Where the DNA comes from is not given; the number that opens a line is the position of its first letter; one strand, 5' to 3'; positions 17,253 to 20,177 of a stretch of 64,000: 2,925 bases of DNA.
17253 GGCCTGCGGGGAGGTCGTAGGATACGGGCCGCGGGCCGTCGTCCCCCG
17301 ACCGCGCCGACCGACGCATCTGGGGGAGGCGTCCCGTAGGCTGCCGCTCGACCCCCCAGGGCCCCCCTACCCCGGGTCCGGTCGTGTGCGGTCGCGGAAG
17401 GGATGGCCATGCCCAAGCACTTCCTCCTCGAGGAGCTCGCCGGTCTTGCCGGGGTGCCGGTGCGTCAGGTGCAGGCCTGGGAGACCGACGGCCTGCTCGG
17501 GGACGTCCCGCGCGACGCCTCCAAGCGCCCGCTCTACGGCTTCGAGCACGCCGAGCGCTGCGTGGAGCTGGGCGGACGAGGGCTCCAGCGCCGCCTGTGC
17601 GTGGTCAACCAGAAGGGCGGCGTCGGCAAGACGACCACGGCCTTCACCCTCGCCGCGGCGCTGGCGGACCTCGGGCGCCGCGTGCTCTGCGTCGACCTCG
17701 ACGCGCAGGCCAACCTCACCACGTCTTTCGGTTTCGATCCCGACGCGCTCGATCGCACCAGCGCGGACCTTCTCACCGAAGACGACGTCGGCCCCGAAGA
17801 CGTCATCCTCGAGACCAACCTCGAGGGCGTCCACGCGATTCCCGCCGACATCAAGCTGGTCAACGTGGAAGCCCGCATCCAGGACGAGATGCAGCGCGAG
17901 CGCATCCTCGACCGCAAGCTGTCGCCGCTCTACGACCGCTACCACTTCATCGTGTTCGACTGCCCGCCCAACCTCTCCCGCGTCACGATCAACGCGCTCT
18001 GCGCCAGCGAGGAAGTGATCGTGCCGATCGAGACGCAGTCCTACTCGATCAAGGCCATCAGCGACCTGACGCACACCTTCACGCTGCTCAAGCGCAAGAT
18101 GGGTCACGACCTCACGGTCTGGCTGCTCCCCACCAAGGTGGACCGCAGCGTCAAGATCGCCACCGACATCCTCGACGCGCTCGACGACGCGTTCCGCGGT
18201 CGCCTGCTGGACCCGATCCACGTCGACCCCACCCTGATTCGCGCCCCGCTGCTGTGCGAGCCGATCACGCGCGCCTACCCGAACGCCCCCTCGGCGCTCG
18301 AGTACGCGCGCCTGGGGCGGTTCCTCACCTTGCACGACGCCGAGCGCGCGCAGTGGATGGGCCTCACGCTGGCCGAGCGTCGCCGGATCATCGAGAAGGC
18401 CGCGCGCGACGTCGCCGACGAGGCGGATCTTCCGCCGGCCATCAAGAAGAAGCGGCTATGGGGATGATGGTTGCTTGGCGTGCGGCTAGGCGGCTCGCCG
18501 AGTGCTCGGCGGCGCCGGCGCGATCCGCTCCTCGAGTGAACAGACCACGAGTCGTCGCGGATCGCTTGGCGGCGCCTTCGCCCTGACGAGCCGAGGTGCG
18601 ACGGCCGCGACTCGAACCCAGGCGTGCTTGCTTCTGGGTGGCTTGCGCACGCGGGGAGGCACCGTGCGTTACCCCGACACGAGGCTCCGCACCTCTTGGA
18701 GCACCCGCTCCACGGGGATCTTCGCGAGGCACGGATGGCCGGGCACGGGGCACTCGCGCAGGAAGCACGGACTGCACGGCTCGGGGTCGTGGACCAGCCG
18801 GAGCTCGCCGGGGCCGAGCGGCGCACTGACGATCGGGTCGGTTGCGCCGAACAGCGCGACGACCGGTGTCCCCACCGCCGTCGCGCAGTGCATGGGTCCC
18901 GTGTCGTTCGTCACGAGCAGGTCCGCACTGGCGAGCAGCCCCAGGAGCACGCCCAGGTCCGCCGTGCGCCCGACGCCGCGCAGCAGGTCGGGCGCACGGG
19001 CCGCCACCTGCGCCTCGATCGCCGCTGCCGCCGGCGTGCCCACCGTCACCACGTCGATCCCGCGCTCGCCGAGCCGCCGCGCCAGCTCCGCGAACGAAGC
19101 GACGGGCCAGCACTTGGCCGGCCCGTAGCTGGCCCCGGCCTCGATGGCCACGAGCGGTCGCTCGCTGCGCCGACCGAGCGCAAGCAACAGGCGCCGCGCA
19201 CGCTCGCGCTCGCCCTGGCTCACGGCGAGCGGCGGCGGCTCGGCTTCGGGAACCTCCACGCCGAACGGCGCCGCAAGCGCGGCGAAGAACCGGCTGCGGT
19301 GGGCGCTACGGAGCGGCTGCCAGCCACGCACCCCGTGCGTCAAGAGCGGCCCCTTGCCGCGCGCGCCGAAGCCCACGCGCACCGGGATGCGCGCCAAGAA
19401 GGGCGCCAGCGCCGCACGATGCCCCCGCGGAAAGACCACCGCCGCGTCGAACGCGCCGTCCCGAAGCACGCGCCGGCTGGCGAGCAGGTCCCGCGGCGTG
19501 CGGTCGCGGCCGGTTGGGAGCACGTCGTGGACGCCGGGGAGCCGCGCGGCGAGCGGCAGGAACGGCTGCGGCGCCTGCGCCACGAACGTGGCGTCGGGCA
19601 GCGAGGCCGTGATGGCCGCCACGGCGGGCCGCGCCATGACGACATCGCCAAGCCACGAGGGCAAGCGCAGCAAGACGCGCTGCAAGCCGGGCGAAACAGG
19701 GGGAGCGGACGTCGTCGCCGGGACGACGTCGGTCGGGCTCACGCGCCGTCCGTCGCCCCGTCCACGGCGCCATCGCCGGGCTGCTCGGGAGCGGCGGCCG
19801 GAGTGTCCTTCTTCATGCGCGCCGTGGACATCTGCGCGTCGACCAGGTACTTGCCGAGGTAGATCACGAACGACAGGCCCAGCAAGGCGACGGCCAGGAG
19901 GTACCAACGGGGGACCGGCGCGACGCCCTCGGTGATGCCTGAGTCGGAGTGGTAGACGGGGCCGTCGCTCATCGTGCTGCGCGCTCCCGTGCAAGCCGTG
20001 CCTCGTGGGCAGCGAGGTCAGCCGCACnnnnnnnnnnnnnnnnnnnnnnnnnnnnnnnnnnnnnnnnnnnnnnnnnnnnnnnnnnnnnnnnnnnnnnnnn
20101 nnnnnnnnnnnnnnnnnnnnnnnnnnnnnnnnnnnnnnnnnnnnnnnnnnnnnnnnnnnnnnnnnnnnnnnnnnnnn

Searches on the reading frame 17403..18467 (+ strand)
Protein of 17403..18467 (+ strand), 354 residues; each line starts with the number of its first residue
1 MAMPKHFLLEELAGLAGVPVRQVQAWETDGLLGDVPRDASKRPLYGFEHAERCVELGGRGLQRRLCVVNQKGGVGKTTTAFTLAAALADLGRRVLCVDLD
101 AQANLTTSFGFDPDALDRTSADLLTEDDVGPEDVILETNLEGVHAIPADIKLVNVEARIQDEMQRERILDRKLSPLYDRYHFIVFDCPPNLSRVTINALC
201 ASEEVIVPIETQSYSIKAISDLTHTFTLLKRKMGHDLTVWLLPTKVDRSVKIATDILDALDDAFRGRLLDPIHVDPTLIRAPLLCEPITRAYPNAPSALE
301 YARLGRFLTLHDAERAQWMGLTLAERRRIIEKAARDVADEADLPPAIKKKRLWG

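Call 12: search_protein_families(library=pfam, proteins=[window:17403-18467:+])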
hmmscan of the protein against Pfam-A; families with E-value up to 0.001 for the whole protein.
window:17403-18467:+ (354 aa): 8 families
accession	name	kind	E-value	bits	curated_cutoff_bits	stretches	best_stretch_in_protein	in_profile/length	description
PF13614.12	AAA_31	-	2.5e-51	174.6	27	1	64-238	3-176/177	AAA domain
PF01656.29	CbiA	-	2.3e-17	63.6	25.4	1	66-283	2-120/125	CobQ/CobB/MinD/ParA nucleotide binding domain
PF06564.18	CBP_BcsQ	-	3.8e-13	49.9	21.3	1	65-302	4-227/234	Cellulose biosynthesis protein BcsQ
PF09140.17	MipZ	-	2.5e-11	43.8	20.7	1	65-224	3-144/262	ATPase MipZ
PF02374.21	ArsA_ATPase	-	2.2e-07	30.8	24.3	1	65-165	3-103/305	Anion-transporting ATPase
PF10609.15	ParA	-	3.3e-07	30.4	27.1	1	62-101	3-42/246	NUBPL iron-transfer P-loop NTPase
PF00142.24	Fer4_NifH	-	1.3e-06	28.6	25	1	68-146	5-84/271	4Fe-4S iron sulfur cluster binding proteins, NifH/frxC family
PF13411.12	MerR_1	-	0.00035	21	21.6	0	10-52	4-45/69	MerR HTH family regulatory protein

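Call 57: find_homologous_proteins(query=window:17403-18467:+, max_evalue=1e-60)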
Query window:17403-18467:+ (354 aa): 225 proteins with E <= 1e-60 among 8000 candidates; the best 120 are listed.
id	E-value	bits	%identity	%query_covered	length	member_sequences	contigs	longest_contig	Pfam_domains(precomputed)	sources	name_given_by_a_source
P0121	9.2e-229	776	98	99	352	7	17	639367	PF00142.25,PF10609.16,PF01656.30,PF13614.13,PF09140.18,PF06564.19,PF02374.22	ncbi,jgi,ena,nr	ncbi:MAG: AAA family ATPase [Planctomycetes bacterium]|nr:AAA family ATPase [Planctomycetota bacteri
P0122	9.2e-203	691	88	98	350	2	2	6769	PF00142.25,PF10609.16,PF01656.30,PF13614.13,PF09140.18,PF06564.19,PF02374.22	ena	-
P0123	4.1e-183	626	80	99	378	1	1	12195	PF00142.25,PF10609.16,PF01656.30,PF13614.13,PF09140.18,PF06564.19,PF02374.22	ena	-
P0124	1.3e-176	605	79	96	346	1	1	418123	PF00142.25,PF10609.16,PF01656.30,PF13614.13,PF09140.18,PF06564.19,PF02374.22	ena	-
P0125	1.8e-176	604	79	96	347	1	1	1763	PF00142.25,PF10609.16,PF01656.30,PF13614.13,PF09140.18,PF06564.19,PF02374.22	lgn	-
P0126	1.6e-174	598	79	96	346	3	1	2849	PF00142.25,PF10609.16,PF01656.30,PF13614.13,PF09140.18,PF06564.19,PF02374.22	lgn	-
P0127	5.3e-170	583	76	95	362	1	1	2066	PF00142.25,PF10609.16,PF01656.30,PF13614.13,PF09140.18,PF06564.19,PF02374.22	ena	-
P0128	1.5e-163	562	76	93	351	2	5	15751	PF00142.25,PF10609.16,PF01656.30,PF13614.13,PF09140.18,PF06564.19,PF02374.22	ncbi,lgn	-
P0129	3.5e-161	554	72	95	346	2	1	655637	PF00142.25,PF10609.16,PF01656.30,PF13614.13,PF09140.18,PF06564.19,PF02374.22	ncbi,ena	-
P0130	7.3e-161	553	74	94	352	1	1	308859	PF00142.25,PF00376.30,PF13411.13,PF10609.16,PF01656.30,PF13614.13,PF09140.18,PF06564.19,PF02374.22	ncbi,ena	-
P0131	3.5e-159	547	72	96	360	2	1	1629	PF00142.25,PF10609.16,PF01656.30,PF13614.13,PF09140.18,PF06564.19,PF02374.22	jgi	-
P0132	4.0e-157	541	73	93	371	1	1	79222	PF00142.25,PF10609.16,PF01656.30,PF13614.13,PF09140.18,PF06564.19,PF02374.22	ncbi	-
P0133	5.0e-157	540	72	96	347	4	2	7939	PF00142.25,PF10609.16,PF01656.30,PF13614.13,PF09140.18,PF06564.19,PF02374.22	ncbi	-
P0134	1.0e-156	539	73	94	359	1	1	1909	PF00142.25,PF10609.16,PF01656.30,PF13614.13,PF09140.18,PF06564.19,PF02374.22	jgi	-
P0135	1.1e-156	539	73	95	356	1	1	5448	PF00142.25,PF10609.16,PF01656.30,PF13614.13,PF09140.18,PF06564.19,PF02374.22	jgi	jgi:chromosome partitioning protein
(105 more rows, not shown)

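Call 58: find_encoding_contigs(protein=P0121, flank=2500, max_places=8)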
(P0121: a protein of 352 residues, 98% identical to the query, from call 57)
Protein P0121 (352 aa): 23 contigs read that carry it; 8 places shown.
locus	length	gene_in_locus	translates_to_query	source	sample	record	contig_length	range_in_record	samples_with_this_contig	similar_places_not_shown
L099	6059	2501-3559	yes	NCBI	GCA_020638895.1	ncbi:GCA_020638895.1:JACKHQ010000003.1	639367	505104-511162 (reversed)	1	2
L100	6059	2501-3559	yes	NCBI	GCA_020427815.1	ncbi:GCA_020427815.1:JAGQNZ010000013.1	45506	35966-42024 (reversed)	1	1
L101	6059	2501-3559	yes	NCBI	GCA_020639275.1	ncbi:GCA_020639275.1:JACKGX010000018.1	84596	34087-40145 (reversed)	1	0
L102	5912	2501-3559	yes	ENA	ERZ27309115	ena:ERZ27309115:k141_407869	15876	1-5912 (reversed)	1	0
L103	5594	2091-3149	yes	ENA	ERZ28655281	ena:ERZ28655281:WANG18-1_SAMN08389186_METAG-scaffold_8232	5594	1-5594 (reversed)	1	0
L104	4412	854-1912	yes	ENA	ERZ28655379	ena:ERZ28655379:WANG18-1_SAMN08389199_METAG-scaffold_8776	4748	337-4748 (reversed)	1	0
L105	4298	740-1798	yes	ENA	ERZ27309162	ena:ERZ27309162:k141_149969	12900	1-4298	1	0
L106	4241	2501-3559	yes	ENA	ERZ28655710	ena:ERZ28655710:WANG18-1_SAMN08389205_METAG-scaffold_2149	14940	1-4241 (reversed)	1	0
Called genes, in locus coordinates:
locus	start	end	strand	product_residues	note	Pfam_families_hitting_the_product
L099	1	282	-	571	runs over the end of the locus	PF02554:CstA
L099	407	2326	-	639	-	PF16697:Yop-YscD_cpl, PF00498:FHA, PF01590:GAF, PF13185:GAF_2, PF13492:GAF_3, PF00158:Sigma54_activat, PF14532:Sigma54_activ_2, PF25601:AAA_lid_14, +3 more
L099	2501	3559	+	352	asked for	PF00142:Fer4_NifH (weak), PF01656:CbiA, PF02374:ArsA_ATPase (weak), PF06564:CBP_BcsQ, PF09140:MipZ, PF10609:ParA (weak), PF13614:AAA_31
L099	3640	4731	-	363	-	PF01075:Glyco_transf_9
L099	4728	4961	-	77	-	-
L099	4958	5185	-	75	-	PF03597:FixS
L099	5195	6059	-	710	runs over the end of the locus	PF00122:E1-E2_ATPase, PF00702:Hydrolase, PF08282:Hydrolase_3 (faint)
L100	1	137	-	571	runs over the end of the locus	PF02554:CstA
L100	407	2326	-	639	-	PF16697:Yop-YscD_cpl, PF00498:FHA, PF01590:GAF, PF13185:GAF_2, PF13492:GAF_3, PF00158:Sigma54_activat, PF14532:Sigma54_activ_2, PF25601:AAA_lid_14, +3 more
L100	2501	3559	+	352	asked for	PF00142:Fer4_NifH (weak), PF01656:CbiA, PF02374:ArsA_ATPase (weak), PF06564:CBP_BcsQ, PF09140:MipZ, PF10609:ParA (weak), PF13614:AAA_31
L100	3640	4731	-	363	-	PF01075:Glyco_transf_9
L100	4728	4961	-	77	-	-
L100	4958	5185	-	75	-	PF03597:FixS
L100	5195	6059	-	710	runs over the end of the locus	PF00122:E1-E2_ATPase, PF00702:Hydrolase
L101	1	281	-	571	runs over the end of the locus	PF02554:CstA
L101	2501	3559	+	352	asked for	PF00142:Fer4_NifH (weak), PF01656:CbiA, PF02374:ArsA_ATPase (weak), PF06564:CBP_BcsQ, PF09140:MipZ, PF10609:ParA (weak), PF13614:AAA_31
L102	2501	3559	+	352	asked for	PF00142:Fer4_NifH (weak), PF01656:CbiA, PF02374:ArsA_ATPase (weak), PF06564:CBP_BcsQ, PF09140:MipZ, PF10609:ParA (weak), PF13614:AAA_31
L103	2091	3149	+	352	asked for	PF00142:Fer4_NifH (weak), PF01656:CbiA, PF02374:ArsA_ATPase (weak), PF06564:CBP_BcsQ, PF09140:MipZ, PF10609:ParA (weak), PF13614:AAA_31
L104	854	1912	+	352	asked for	PF00142:Fer4_NifH (weak), PF01656:CbiA, PF02374:ArsA_ATPase (weak), PF06564:CBP_BcsQ, PF09140:MipZ, PF10609:ParA (weak), PF13614:AAA_31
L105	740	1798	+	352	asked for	PF00142:Fer4_NifH (weak), PF01656:CbiA, PF02374:ArsA_ATPase (weak), PF06564:CBP_BcsQ, PF09140:MipZ, PF10609:ParA (weak), PF13614:AAA_31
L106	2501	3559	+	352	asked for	PF00142:Fer4_NifH (weak), PF01656:CbiA, PF02374:ArsA_ATPase (weak), PF06564:CBP_BcsQ, PF09140:MipZ, PF10609:ParA (weak), PF13614:AAA_31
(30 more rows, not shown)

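Call 59: find_encoding_contigs(protein=P0122, flank=2500, max_places=2)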
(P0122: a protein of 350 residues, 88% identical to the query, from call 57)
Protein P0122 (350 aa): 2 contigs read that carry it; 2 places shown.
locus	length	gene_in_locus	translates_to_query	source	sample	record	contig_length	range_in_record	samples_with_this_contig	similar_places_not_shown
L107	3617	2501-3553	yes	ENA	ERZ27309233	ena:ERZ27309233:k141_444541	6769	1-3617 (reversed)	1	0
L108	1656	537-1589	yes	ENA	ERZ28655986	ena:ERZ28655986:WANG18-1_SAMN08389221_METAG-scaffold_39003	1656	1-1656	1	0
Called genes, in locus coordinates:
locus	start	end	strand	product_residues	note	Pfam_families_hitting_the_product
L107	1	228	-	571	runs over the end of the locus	PF02554:CstA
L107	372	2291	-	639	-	PF16697:Yop-YscD_cpl, PF00498:FHA, PF01590:GAF, PF13185:GAF_2, PF13492:GAF_3, PF00158:Sigma54_activat, PF14532:Sigma54_activ_2, PF25601:AAA_lid_14, +3 more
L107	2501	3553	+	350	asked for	PF00142:Fer4_NifH (weak), PF01656:CbiA, PF02374:ArsA_ATPase (weak), PF06564:CBP_BcsQ, PF09140:MipZ, PF10609:ParA (weak), PF13614:AAA_31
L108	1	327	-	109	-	?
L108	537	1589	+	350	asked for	PF00142:Fer4_NifH (weak), PF01656:CbiA, PF02374:ArsA_ATPase (weak), PF06564:CBP_BcsQ, PF09140:MipZ, PF10609:ParA (weak), PF13614:AAA_31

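Call 60: find_encoding_contigs(protein=P0123, flank=2500, max_places=2)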
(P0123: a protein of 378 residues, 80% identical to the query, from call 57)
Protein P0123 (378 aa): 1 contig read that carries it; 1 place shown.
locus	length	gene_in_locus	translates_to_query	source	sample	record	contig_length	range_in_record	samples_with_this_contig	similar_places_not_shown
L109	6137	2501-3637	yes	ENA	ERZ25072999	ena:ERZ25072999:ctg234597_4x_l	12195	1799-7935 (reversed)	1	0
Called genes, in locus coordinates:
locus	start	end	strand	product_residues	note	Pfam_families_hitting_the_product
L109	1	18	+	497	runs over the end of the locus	PF00004:AAA, PF17862:AAA_lid_3 (weak)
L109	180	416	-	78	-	-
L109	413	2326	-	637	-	PF16697:Yop-YscD_cpl, PF00498:FHA, PF01590:GAF, PF13185:GAF_2, PF13492:GAF_3, PF00158:Sigma54_activat, PF14532:Sigma54_activ_2, PF25601:AAA_lid_14, +2 more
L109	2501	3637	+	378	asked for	PF10609:ParA (weak), PF00142:Fer4_NifH (weak), PF01656:CbiA, PF02374:ArsA_ATPase (weak), PF06564:CBP_BcsQ, PF09140:MipZ, PF13614:AAA_31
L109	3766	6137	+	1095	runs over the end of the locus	PF00069:Pkinase, PF07714:PK_Tyr_Ser-Thr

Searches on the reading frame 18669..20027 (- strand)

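Call 12: search_protein_families(library=pfam, proteins=[window:18669-20027:-])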
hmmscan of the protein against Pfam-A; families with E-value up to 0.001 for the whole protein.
window:18669-20027:- (452 aa): 1 family
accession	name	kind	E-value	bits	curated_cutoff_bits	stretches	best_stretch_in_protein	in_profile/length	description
PF01075.23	Glyco_transf_9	-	2.6e-38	132.2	22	1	184-428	4-243/247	Glycosyltransferase family 9 (heptosyltransferase)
